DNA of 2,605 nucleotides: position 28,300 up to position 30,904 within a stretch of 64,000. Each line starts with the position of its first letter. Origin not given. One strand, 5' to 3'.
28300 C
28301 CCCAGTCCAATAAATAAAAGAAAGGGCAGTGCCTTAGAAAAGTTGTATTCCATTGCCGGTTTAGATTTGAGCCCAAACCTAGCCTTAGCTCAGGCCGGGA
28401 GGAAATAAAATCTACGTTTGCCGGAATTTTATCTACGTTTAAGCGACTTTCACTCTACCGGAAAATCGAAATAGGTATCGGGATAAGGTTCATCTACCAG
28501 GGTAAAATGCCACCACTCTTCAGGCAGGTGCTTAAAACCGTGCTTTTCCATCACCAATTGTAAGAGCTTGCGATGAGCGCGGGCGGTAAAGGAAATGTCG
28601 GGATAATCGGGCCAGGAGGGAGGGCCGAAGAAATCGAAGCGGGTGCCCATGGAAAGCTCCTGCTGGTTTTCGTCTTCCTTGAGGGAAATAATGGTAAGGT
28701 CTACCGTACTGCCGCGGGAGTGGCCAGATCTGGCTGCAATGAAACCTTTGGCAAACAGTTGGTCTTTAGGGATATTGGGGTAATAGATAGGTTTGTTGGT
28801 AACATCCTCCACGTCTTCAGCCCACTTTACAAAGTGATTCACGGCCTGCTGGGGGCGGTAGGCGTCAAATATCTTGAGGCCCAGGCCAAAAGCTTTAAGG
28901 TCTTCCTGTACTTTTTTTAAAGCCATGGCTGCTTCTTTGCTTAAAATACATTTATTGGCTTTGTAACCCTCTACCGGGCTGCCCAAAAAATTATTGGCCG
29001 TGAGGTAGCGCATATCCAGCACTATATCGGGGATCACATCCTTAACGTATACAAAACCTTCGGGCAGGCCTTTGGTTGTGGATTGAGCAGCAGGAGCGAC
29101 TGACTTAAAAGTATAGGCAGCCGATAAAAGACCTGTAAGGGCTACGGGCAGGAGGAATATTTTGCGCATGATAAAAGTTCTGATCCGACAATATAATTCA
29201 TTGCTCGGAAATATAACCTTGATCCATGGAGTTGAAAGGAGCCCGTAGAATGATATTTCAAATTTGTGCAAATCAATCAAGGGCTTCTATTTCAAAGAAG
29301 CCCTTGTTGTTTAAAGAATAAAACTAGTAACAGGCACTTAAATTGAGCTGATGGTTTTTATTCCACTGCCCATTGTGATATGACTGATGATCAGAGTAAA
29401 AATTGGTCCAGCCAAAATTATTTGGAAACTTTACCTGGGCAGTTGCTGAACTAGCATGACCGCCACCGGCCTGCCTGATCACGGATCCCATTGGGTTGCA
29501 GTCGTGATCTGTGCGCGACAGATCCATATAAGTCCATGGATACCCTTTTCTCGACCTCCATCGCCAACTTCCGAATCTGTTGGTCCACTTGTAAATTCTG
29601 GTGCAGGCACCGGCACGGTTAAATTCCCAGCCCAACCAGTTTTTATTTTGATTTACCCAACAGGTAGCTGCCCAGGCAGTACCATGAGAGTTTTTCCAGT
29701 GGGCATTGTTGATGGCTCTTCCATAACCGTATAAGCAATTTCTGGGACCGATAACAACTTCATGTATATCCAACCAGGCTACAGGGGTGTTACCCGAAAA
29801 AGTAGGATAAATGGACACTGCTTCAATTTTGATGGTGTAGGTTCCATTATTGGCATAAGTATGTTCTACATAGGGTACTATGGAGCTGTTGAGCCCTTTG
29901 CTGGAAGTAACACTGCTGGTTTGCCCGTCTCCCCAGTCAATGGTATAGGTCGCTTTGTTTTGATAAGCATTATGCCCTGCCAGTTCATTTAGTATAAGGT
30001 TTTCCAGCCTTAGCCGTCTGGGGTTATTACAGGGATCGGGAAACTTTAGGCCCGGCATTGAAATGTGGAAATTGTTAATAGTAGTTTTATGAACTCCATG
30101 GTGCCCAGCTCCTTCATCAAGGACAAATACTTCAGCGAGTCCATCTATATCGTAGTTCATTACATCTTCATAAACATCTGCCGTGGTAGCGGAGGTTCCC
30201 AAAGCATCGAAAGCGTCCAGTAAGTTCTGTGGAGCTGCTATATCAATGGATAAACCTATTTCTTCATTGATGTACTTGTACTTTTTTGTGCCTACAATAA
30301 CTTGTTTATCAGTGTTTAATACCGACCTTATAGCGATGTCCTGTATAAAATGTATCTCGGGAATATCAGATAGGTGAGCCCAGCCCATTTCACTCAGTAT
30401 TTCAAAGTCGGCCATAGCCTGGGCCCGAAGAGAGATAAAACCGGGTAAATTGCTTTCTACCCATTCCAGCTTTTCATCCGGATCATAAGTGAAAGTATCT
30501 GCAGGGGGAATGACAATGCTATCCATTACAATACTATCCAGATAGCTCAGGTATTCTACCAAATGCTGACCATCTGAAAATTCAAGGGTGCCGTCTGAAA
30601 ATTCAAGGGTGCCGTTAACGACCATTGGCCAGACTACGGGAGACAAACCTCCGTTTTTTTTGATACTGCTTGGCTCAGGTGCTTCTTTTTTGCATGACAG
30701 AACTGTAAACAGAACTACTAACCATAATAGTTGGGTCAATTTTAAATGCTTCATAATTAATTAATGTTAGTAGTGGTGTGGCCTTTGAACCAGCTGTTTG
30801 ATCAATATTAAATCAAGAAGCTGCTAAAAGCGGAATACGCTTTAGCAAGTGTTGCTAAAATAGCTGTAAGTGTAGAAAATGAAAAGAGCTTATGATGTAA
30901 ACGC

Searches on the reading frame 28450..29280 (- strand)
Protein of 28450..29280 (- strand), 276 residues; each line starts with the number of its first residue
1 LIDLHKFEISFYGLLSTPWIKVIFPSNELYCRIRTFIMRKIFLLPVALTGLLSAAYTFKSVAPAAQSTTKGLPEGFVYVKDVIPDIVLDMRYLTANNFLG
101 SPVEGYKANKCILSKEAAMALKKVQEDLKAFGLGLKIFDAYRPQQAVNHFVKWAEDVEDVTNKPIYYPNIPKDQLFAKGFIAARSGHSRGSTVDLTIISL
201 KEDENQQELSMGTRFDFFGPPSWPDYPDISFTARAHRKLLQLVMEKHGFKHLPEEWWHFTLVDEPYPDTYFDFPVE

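Call 91: search_protein_families(library=pfam, proteins=[window:28450-29280:-], max_evalue=0.001)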
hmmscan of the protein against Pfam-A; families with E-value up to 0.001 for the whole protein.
window:28450-29280:- (276 aa): 1 family
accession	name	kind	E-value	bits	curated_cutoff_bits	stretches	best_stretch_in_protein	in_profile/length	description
PF01427.22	Peptidase_M15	-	5.8e-45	154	27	1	75-275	4-198/199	D-ala-D-ala dipeptidase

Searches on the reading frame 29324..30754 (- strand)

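Call 91: search_protein_families(library=pfam, proteins=[window:29324-30754:-], max_evalue=0.001)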
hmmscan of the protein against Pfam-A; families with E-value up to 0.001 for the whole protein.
window:29324-30754:- (476 aa): 2 families
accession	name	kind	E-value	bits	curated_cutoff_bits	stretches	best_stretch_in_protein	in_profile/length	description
PF18911.6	PKD_4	-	0.00048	20.6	27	0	265-310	32-66/85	PKD domain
PF00801.26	PKD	-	0.00081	19.8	23.5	0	267-312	29-65/80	PKD domain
